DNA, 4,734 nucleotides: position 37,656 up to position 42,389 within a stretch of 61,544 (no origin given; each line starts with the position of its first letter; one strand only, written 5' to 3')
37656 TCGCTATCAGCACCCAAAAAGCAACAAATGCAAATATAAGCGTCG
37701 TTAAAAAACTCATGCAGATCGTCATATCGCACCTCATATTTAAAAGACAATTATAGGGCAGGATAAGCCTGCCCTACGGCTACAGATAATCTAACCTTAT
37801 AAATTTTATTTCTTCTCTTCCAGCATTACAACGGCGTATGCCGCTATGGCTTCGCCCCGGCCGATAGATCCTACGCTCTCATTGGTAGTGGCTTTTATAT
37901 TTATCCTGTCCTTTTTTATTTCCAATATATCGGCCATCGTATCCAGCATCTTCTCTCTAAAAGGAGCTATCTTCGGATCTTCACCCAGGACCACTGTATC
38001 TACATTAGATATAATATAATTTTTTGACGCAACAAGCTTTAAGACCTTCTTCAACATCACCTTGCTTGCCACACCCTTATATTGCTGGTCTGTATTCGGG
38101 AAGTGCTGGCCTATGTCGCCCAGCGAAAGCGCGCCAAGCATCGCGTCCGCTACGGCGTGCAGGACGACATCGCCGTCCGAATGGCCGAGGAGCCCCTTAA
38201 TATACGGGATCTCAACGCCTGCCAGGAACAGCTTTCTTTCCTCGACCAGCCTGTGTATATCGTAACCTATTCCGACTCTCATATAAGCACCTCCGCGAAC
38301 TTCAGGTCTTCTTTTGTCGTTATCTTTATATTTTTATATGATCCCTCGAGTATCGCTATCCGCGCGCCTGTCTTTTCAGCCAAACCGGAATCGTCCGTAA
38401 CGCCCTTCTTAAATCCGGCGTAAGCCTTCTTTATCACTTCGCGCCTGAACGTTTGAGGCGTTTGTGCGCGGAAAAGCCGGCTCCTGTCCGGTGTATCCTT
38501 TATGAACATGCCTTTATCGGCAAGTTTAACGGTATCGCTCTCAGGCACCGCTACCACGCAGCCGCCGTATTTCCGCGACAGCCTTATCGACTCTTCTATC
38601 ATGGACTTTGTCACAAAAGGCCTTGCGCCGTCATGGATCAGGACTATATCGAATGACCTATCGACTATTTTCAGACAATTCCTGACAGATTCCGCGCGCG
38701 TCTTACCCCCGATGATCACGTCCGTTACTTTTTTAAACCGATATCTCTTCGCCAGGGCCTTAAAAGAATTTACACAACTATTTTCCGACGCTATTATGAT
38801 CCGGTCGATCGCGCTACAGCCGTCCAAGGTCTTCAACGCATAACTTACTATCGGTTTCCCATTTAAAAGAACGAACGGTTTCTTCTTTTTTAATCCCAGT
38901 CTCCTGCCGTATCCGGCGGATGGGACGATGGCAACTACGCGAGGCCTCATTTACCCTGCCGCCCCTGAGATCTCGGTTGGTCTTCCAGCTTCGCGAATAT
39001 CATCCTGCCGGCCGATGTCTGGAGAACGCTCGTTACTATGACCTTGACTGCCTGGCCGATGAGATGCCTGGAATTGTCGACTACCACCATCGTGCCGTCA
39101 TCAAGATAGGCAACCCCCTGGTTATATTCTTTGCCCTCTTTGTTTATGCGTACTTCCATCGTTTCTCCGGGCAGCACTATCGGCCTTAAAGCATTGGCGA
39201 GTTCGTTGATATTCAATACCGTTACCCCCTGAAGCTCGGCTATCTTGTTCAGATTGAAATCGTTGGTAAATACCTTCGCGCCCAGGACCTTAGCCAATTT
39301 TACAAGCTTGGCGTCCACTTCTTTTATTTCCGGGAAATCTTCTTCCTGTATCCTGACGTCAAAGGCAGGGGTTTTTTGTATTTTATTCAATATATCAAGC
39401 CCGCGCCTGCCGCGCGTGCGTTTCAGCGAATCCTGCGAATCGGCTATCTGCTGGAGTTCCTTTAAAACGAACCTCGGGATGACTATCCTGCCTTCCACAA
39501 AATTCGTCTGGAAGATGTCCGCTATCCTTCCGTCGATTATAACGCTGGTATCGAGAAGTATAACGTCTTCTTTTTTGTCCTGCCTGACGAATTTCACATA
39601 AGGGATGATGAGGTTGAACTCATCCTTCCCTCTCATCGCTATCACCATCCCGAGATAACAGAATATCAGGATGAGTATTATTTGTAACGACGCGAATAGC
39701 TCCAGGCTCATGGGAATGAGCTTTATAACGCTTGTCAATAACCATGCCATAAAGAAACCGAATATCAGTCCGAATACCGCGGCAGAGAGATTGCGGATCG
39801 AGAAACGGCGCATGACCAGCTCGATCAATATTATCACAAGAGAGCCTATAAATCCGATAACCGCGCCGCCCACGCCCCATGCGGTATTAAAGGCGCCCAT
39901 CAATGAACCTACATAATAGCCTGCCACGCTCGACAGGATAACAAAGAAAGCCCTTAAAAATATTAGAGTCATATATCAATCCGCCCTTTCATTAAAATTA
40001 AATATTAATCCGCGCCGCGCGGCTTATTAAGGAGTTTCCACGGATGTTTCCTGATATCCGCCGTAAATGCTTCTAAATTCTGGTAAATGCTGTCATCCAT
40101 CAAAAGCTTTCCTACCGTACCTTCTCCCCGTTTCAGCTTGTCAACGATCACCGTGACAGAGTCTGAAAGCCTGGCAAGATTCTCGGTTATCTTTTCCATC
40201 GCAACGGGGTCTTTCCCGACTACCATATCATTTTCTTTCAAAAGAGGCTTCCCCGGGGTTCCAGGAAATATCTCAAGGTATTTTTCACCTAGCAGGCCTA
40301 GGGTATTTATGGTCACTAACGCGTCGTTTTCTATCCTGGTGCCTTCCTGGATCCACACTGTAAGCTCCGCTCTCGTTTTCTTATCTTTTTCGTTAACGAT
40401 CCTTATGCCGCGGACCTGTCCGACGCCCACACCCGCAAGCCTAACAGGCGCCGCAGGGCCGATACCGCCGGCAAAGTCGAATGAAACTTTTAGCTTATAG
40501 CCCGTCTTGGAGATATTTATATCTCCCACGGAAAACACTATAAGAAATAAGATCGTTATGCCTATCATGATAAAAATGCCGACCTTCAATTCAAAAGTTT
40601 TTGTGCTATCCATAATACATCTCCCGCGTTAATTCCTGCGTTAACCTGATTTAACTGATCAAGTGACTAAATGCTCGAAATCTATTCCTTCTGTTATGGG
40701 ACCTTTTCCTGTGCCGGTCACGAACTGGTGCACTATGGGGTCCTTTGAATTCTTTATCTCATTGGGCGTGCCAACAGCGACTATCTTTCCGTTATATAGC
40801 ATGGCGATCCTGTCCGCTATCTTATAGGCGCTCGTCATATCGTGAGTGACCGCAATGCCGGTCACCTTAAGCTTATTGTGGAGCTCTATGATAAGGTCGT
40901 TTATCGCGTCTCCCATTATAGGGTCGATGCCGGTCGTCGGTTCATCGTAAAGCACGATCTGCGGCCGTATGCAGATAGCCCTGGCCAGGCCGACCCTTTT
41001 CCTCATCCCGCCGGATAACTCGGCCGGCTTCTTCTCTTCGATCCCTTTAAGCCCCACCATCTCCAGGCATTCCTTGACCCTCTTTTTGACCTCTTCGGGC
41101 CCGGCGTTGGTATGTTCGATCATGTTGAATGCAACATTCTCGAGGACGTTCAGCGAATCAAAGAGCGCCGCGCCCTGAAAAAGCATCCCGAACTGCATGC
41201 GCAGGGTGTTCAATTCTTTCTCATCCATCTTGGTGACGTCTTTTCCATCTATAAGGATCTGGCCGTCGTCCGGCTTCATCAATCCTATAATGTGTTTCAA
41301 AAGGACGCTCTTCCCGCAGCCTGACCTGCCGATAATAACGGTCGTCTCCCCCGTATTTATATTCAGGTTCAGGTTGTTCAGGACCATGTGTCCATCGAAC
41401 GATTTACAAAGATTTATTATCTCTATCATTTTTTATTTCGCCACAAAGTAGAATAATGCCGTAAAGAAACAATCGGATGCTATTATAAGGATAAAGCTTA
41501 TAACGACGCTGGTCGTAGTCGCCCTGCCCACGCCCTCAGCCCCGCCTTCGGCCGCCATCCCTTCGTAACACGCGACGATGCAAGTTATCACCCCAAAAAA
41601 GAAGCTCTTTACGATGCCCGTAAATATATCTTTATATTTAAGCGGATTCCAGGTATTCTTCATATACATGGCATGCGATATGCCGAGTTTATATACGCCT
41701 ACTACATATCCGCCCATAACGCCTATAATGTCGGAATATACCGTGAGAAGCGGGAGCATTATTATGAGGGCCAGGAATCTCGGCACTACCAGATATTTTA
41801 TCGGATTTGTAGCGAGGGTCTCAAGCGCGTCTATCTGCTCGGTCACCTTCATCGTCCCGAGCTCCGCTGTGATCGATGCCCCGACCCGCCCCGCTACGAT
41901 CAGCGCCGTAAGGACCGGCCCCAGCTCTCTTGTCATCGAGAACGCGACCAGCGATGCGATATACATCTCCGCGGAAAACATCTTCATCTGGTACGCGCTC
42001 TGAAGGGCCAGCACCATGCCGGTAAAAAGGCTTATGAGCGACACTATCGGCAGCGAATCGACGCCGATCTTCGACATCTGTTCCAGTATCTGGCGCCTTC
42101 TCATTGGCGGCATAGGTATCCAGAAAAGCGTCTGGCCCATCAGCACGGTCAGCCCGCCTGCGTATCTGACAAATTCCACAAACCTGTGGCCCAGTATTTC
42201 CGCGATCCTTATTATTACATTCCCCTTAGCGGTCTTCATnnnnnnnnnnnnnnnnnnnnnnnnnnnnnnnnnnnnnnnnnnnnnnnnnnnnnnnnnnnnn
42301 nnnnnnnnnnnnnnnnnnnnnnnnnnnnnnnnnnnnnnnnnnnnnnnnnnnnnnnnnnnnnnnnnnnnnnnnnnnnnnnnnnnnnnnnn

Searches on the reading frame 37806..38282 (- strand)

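Call 60: search_protein_families(library=pfam, proteins=[window:37806-38282:-], max_evalue=0.00001)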
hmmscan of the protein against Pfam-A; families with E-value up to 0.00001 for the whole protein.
window:37806-38282:- (158 aa): 1 family
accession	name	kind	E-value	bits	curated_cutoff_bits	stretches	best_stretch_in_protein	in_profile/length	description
PF02542.21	YgbB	-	6.8e-66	221.8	26.7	1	1-154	1-154/155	YgbB family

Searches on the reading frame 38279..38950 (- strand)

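Call 60: search_protein_families(library=pfam, proteins=[window:38279-38950:-], max_evalue=0.00001)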
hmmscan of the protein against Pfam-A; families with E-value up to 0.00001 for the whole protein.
window:38279-38950:- (223 aa): 2 families
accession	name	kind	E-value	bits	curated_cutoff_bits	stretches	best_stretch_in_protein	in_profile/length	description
PF01128.25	IspD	-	6.5e-59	199.8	27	1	5-222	1-218/221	2-C-methyl-D-erythritol 4-phosphate cytidylyltransferase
PF12804.13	NTP_transf_3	-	7.5e-09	36.4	27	1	7-138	1-123/160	MobA-like NTP transferase domain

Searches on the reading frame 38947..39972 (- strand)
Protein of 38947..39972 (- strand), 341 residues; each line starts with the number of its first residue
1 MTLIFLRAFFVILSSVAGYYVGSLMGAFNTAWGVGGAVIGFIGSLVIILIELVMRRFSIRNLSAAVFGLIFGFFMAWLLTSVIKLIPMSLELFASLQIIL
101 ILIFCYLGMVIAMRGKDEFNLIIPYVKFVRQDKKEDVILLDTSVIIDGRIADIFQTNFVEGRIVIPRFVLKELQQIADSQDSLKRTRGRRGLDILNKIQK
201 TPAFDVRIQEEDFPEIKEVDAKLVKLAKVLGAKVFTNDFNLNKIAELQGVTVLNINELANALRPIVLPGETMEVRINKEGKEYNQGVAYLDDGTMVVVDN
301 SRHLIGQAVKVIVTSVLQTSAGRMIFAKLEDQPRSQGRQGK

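Call 60: search_protein_families(library=pfam, proteins=[window:38947-39972:-], max_evalue=0.00001)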
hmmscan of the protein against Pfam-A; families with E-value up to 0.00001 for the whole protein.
window:38947-39972:- (341 aa): 2 families
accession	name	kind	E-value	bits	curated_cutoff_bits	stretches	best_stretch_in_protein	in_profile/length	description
PF01850.27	PIN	-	2.9e-10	41.3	23.6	1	138-246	1-119/120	PIN domain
PF01938.26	TRAM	-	3.7e-08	33.6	21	1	268-320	4-55/61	TRAM domain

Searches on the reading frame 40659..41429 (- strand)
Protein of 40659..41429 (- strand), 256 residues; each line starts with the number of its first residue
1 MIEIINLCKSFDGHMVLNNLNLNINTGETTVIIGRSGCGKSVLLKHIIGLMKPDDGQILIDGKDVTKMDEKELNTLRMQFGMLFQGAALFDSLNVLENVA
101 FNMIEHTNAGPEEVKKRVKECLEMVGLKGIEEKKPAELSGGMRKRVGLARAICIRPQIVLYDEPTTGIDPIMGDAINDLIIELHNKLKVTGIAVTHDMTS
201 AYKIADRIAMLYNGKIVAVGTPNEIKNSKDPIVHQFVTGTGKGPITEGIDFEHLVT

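Call 61: search_protein_families(library=pfam, proteins=[window:40659-41429:-], max_evalue=0.0001)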
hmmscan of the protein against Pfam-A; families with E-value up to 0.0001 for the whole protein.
window:40659-41429:- (256 aa): 1 family
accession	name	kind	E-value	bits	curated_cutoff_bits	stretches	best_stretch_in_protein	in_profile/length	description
PF00005.33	ABC_tran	-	1.3e-37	129.9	25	1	17-166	1-137/137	ABC transporter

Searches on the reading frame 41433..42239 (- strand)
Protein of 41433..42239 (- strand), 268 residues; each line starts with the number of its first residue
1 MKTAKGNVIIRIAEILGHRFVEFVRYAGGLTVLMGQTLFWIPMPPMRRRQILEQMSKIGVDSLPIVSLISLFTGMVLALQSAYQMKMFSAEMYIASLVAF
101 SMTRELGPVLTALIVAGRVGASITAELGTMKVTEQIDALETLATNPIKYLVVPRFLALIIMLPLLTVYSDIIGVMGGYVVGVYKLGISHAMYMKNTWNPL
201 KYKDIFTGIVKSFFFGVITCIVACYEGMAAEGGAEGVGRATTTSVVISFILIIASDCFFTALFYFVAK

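Call 61: search_protein_families(library=pfam, proteins=[window:41433-42239:-], max_evalue=0.0001)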
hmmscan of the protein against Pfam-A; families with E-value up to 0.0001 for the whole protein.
window:41433-42239:- (268 aa): 1 family
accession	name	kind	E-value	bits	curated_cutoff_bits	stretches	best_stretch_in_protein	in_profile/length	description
PF02405.21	MlaE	-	1e-85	287.1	22.5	1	51-262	1-212/212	Permease MlaE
